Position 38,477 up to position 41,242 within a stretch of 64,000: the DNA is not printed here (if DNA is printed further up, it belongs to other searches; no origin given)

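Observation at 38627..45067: Operon of Hsp70-like+TPR ATPase, short UvrD-like helicase and tandem CbxX-type AAA+ protein, divergent from an OLD-family nuclease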

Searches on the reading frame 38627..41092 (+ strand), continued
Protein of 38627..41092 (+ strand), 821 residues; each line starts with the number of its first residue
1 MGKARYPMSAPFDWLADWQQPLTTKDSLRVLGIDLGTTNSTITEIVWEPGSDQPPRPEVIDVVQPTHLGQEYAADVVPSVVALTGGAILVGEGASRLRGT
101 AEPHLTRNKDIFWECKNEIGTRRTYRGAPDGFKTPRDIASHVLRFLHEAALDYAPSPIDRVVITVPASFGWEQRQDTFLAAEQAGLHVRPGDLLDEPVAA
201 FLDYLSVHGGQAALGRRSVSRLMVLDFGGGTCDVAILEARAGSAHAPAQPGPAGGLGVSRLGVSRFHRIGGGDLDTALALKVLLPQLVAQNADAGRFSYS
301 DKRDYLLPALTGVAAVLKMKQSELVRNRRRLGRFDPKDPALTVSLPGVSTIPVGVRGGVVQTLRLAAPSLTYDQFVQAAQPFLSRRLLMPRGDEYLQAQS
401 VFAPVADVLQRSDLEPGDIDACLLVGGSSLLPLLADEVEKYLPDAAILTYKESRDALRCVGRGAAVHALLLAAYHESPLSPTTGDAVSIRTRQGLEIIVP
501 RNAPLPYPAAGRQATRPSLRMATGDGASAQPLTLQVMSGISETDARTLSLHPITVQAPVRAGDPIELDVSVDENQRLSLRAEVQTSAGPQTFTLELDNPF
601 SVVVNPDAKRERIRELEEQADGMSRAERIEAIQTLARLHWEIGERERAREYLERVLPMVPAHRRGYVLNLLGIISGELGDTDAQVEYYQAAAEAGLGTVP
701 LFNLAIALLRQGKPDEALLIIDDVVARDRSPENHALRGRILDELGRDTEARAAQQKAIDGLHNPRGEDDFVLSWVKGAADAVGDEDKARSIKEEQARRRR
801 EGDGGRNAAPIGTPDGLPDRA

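Call 49: predict_structure(alignment_id=A1)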
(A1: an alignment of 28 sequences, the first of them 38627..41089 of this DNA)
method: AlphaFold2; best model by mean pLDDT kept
length: 821 residues; sequences in the alignment: 28
mean_pLDDT: 86.0   pTM: 0.80
mean pLDDT of the five models: 86.0, 85.8, 83.7, 83.5, 83.3
residues with pLDDT >= 90: 433; 70-90: 314; 50-70: 47; < 50: 27
segments of 3 or more residues with pLDDT < 50: 1-4, 243-250, 602-606, 803-812
pLDDT, mean of each block of 10 residues (from residue 1): 52 82 91 93 94 91 92 93 93 84 78 85 86 95 97 94 87 87 91 90 90 76 88 88 43 71 75 89 92 73 84 91 92 92 88 66 89 94 83 79 88 88 89 91 93 89 96 86 83 89 80 79 90 87 77 91 93 84 92 78 56 79 85 90 88 91 92 91 94 91 96 97 95 97 97 96 88 95 94 90 43 72 75
secondary structure, 60 per line:
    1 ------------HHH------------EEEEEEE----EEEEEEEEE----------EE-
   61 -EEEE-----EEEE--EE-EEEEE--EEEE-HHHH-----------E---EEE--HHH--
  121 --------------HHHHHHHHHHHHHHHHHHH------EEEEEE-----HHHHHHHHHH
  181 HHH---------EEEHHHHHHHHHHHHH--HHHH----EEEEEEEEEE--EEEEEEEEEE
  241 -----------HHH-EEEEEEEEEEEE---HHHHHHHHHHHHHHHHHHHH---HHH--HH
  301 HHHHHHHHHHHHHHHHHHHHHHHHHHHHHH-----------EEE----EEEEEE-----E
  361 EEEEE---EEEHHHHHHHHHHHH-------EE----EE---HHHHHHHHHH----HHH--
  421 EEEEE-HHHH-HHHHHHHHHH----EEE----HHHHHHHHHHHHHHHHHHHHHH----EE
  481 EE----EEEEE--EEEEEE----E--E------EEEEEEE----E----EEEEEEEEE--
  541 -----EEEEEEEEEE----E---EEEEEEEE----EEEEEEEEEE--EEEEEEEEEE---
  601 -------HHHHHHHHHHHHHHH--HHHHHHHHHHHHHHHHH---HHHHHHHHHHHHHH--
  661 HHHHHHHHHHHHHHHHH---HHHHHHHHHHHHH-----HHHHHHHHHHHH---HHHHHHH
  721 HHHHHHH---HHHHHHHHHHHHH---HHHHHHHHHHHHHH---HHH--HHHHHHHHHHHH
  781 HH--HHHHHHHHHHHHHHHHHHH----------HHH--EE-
elements in order (helices of 4 or more, strands of 3 or more residues): E28-34 E39-47 E62-65 E71-74 E80-84 E87-90 H92-95 E111-113 H135-153 E160-165 H171-183 E193-195 H196-208 H211-214 E219-228 E231-240 E256-267 H271-290 H299-330 E342-344 E349-354 E360-365 E369-371 H372-383 H402-411 E421-425 H427-430 H432-441 E446-448 H453-474 E479-482 E487-491 E494-499 E514-520 E530-538 E546-555 E564-571 E576-585 E588-597 H608-622 H625-641 H645-658 H661-677 H681-693 H699-710 H714-727 H731-743 H747-760 H769-782 H785-803

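Call 51: fold_search(model_id=the predicted structure, library=pdb)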
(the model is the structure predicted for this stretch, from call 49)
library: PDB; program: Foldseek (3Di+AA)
matches with E <= 10: 1554; with E <= 0.001: 360
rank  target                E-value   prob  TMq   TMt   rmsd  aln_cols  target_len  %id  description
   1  9a5j_A                3.2e-27  1.00  0.47  0.61  20.5       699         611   22  Integrative model of DNAK-GUDB by crosslinking MS and deep learning (released 2024-09-18)
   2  7kru_B                3.5e-26  1.00  0.49  0.71  13.5       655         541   21  Stimulating state of a truncated Hsp70 DnaK fused with a substrate peptide (released 2021-09-15)
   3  7kru_A                4.5e-26  1.00  0.48  0.71  10.4       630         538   22  Stimulating state of a truncated Hsp70 DnaK fused with a substrate peptide (released 2021-09-15)
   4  4b9q_A                5.2e-26  1.00  0.45  0.59  17.1       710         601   20  Open conformation of ATP-bound Hsp70 homolog DnaK (released 2012-11-14)
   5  7krv_B                5.4e-26  1.00  0.48  0.70  10.3       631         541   22  Stimulating state of disulfide-bridged Hsp70 DnaK (released 2021-09-15)
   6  5obu                  5.4e-26  1.00  0.38  0.59  23.7       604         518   23  Mycoplasma genitalium DnaK deletion mutant lacking SBDalpha in complex with AMPPNP. (released 2018-05-09)
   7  4jn4_A                8.3e-26  1.00  0.44  0.58  17.7       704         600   21  Allosteric opening of the polypeptide-binding site when an Hsp70 binds ATP (released 2013-05-29)
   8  7krv_A                1.1e-25  1.00  0.48  0.70  10.4       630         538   21  Stimulating state of disulfide-bridged Hsp70 DnaK (released 2021-09-15)
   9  5nro_A                1.2e-25  1.00  0.45  0.59  17.9       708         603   21  Structure of full-length DnaK with bound J-domain (released 2018-01-17)
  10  4b9q_C                2.0e-25  1.00  0.44  0.58  17.6       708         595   20  Open conformation of ATP-bound Hsp70 homolog DnaK (released 2012-11-14)
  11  7kzu                  2.4e-25  1.00  0.45  0.66   8.2       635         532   22  Quasi-intermediate state (Q) of a truncated Hsp70 DnaK fused with a substrate peptide (released 2021-05-12)
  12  7krt_A                2.5e-25  1.00  0.44  0.58  17.3       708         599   20  Restraining state of a truncated Hsp70 DnaK (released 2021-09-15)
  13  2v7y                  3.4e-25  1.00  0.38  0.60  25.1       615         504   24  Crystal structure of the molecular chaperone DnaK from Geobacillus kaustophilus HTA426 in post-ATP hydrolysis state (released 2008-04-08)
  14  7ko2_B                4.4e-25  1.00  0.44  0.58  17.9       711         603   20  Restraining state of near full-length Hsp70 DnaK (released 2021-09-15)
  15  5obv                  4.5e-25  1.00  0.38  0.59  24.1       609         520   22  Mycoplasma genitalium DnaK deletion mutant lacking SBDalpha in complex with ADP and Pi. (released 2018-05-09)
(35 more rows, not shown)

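Call 56: list_cluster_members(proteins=[P0001, P0121])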
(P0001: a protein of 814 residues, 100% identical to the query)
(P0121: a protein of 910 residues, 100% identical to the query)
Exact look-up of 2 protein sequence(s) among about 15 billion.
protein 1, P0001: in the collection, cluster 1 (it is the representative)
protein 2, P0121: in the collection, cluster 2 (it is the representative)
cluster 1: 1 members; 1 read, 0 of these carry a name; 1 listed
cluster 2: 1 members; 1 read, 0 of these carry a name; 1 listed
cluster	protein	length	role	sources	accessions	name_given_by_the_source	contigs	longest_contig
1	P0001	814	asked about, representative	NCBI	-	-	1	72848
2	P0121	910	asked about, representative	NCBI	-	-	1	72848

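Call 57: find_encoding_contigs(protein=P0001, flank=10000, max_places=1)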
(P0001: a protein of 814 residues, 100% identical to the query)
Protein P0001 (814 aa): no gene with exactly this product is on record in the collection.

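Call 62: search_dna_similar(query=window:38627-41092:+, collection=plasmids, mode=protein, max_evalue=1e-20, max_rows=25)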
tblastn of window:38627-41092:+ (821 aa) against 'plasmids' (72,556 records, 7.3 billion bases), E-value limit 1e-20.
Records with a match: 1; places in all: 1; records where one place covers at least 80% of the query: 0.
Best place of each record, by identity: <60% 1.
By first word of the organism name: Antarctobacter 1.
By predicted mobility (MOB-suite, as given by PLSDB): non-mobilizable 1.
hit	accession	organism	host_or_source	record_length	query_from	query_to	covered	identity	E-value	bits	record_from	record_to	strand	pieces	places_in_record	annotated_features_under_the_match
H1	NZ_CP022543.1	Antarctobacter heliothermus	Skeletonema marinoi strain ST54,Cell ...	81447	20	506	59%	29.0%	8e-24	116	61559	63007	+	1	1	Hsp70 family protein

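Call 67: find_related_loci(query=A1, collection=viral_contigs, flank=8000)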
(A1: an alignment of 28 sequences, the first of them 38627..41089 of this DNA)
Query A1 (821 aa) in viral_contigs; peptide patterns used: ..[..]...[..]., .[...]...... (x = any residue, [..] = any of these).
138 stretches matched a pattern; 70 encode a relative of the query (tblastn E <= 1e-3); 70 distinct loci.
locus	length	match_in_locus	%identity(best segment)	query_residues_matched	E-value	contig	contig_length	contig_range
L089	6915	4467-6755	34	25-800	5e-120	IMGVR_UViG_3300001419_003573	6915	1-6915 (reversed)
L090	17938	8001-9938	26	31-693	9e-46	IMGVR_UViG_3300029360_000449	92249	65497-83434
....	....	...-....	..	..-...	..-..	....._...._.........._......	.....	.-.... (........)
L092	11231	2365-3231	28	31-319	6e-28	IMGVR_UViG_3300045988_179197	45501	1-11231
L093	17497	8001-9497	26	29-594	2e-27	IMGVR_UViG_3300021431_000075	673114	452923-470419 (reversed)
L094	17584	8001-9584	24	27-636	8e-25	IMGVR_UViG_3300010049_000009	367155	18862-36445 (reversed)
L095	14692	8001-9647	21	30-633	5e-23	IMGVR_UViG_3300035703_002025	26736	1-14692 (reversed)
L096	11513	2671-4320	20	31-633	1e-21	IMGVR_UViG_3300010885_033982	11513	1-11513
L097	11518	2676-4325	20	31-633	1e-21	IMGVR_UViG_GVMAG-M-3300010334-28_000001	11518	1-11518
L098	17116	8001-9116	26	29-471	7e-21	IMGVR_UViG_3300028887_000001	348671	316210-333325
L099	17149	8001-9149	25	31-479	1e-20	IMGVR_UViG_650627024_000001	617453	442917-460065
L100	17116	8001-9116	26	29-471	7e-21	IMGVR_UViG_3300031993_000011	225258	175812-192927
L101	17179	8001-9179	22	31-471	8e-20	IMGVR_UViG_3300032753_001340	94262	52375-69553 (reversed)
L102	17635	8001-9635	22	31-633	8e-20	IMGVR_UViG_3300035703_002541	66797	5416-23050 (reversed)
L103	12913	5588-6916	22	31-515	9e-20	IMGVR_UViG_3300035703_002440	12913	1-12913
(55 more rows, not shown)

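Call 71: search_protein_families(library=padloc, alignment_id=A4, max_evalue=1e-10)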
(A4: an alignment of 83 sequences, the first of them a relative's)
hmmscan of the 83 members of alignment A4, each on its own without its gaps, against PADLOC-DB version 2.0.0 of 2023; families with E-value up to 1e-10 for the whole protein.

A. member 1, L001:5882-9376:+ (1165 aa): 7 families
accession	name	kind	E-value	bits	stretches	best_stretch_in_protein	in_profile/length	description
PDLC03610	REase_MTase_IIG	-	6.1e-90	300.7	2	5-518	3-485/1096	Type IIG restriction enzyme-methyltransferase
PDLC03631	REase_MTase_IIG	-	2e-71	239.3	1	165-977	140-911/1086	Type IIG restriction enzyme-methyltransferase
PDLC03597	REase_MTase_IIG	-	3e-27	92.7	1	330-979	859-1503/1646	Type IIG restriction enzyme-methyltransferase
PDLC03621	REase_MTase_IIG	-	8.5e-23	78.3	1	330-670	282-607/1024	Type IIG restriction enzyme-methyltransferase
PDLC03051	REase_MTase_I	-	1.9e-19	66.4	1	334-749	847-1252/1591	Type I restriction enzyme-methyltransferase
PDLC03025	MTase_I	-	3.5e-12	43.8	1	313-461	125-249/569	Type I methyltransferase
PDLC04134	mad2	-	8.2e-11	39.4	0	311-603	235-422/492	mads_2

B. families by the number of members that match (of 83 scanned): 157 families (the first 25 are shown)
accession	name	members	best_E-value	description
PDLC01075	C3a139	4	2.9e-141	HKD+Snf2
PDLC02621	DrmD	4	5.6e-41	DrmD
PDLC02619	DrmD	4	1.2e-34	DrmD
PDLC02623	DrmD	4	1.2e-32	DrmD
PDLC02193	PLD_Helicase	4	2.2e-30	-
PDLC02500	BrxHI|BrxHII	4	4.4e-30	BrxHI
PDLC02707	PbeA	4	7.9e-28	PbeA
PDLC00659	HmaA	4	9.6e-26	SNF2 helicase / DEAD-box helicase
PDLC04556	PDC-M27C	4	5.6e-25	-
PDLC03830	ZacC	4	6.9e-23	-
PDLC02843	DpdE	4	5.1e-22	DpdE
PDLC02572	DrmA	4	1.5e-21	DrmA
PDLC02633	DrmD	4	2.8e-21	DrmD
PDLC02840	DpdE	4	4.4e-20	DpdE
PDLC02632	DrmD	4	1.8e-19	DrmD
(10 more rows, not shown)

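Call 83: find_encoding_contigs(protein=P0010, flank=10000, max_places=1)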
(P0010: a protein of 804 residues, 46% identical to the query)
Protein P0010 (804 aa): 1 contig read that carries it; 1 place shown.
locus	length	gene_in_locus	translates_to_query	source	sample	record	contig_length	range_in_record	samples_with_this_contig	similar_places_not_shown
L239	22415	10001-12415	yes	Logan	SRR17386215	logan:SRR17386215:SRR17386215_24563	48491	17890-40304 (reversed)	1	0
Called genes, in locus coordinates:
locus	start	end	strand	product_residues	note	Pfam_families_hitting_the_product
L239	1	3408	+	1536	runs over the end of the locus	PF00270:DEAD, PF04851:ResIII, PF00271:Helicase_C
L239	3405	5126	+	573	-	PF00580:UvrD-helicase, PF13245:AAA_19, PF13604:AAA_30 (weak), PF01443:Viral_helicase1 (faint), PF00580:UvrD-helicase (weak), PF13361:UvrD_C, PF13538:UvrD_C_2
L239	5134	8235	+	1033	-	PF00271:Helicase_C (faint)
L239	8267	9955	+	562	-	PF09369:MZB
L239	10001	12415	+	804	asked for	PF00012:HSP70, PF06723:MreB_Mbl (weak), PF07719:TPR_2 (faint), PF09976:TPR_21 (weak), PF13181:TPR_8 (faint)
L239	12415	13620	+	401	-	PF00580:UvrD-helicase, PF13191:AAA_16 (weak), PF13245:AAA_19, PF13604:AAA_30 (faint), PF13361:UvrD_C (faint), PF13538:UvrD_C_2 (weak)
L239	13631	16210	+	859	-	PF13401:AAA_22 (faint), PF00004:AAA, PF07728:AAA_5 (faint), PF17866:AAA_lid_6, PF00004:AAA, PF17866:AAA_lid_6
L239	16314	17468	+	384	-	-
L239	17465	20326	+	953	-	PF04851:ResIII, PF00176:SNF2-rel_dom, PF00270:DEAD, PF00271:Helicase_C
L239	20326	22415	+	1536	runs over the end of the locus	PF07669:Eco57I (weak)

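Call 84: find_encoding_contigs(protein=P0034, flank=10000, max_places=1)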
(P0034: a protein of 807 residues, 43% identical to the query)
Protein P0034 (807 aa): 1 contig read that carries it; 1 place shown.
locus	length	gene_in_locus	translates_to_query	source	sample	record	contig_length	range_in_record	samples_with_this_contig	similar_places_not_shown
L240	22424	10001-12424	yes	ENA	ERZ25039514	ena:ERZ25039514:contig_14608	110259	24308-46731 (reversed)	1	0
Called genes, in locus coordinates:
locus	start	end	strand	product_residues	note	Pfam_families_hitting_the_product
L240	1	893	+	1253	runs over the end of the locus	PF20473:MmeI_Mtase (weak), PF07669:Eco57I (faint)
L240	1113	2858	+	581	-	PF00270:DEAD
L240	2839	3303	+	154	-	-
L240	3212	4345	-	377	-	-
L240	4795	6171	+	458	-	-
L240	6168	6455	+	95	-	-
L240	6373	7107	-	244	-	-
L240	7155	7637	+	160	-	-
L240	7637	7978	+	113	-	-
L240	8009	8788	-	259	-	-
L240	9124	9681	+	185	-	PF13361:UvrD_C, PF13538:UvrD_C_2 (faint)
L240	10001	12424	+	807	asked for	PF00012:HSP70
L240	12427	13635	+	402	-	PF00580:UvrD-helicase, PF13245:AAA_19, PF13361:UvrD_C (faint), PF13538:UvrD_C_2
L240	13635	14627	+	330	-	-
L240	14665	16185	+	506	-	PF00004:AAA, PF01078:Mg_chelatase (faint), PF05496:RuvB_N (faint), PF07728:AAA_5 (faint), PF13191:AAA_16 (faint), PF17866:AAA_lid_6, PF00004:AAA, PF17866:AAA_lid_6, +6 more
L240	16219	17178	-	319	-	PF12705:PDDEXK_1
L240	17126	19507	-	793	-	PF00580:UvrD-helicase, PF13361:UvrD_C (weak)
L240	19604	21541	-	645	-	PF12705:PDDEXK_1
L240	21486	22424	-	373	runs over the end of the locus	-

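Call 85: find_encoding_contigs(protein=P0019, flank=10000, max_places=1)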
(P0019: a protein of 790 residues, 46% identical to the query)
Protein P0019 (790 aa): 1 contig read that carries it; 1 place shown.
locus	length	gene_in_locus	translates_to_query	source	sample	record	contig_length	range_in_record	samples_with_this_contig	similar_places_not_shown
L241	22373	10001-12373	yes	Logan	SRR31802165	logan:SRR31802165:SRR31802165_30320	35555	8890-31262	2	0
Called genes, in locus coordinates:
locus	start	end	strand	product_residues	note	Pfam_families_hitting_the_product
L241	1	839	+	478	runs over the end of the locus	PF02463:SMC_N (faint), PF13175:AAA_15, PF13476:AAA_23, PF13304:AAA_21, PF13175:AAA_15, PF12476:DUF3696 (faint)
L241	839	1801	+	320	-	-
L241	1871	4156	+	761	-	PF12161:HsdM_N, PF02384:N6_Mtase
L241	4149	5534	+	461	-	PF01420:Methylase_S (weak)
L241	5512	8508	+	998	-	PF04313:HSDR_N, PF00270:DEAD (weak), PF04851:ResIII, PF18766:SWI2_SNF2, PF22679:T1R_D3-like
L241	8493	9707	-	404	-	PF09903:DUF2130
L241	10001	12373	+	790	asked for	PF06723:MreB_Mbl (weak), PF00012:HSP70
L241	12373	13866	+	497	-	PF00580:UvrD-helicase, PF13245:AAA_19 (weak), PF13361:UvrD_C (faint), PF13538:UvrD_C_2 (weak)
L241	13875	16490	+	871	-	PF13191:AAA_16 (faint), PF00004:AAA, PF01078:Mg_chelatase (faint), PF03266:NTPase_1 (faint), PF07728:AAA_5 (faint), PF17866:AAA_lid_6, PF00004:AAA, PF17866:AAA_lid_6, +2 more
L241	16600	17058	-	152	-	-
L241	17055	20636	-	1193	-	PF00270:DEAD, PF00271:Helicase_C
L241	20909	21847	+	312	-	-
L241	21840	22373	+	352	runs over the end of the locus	-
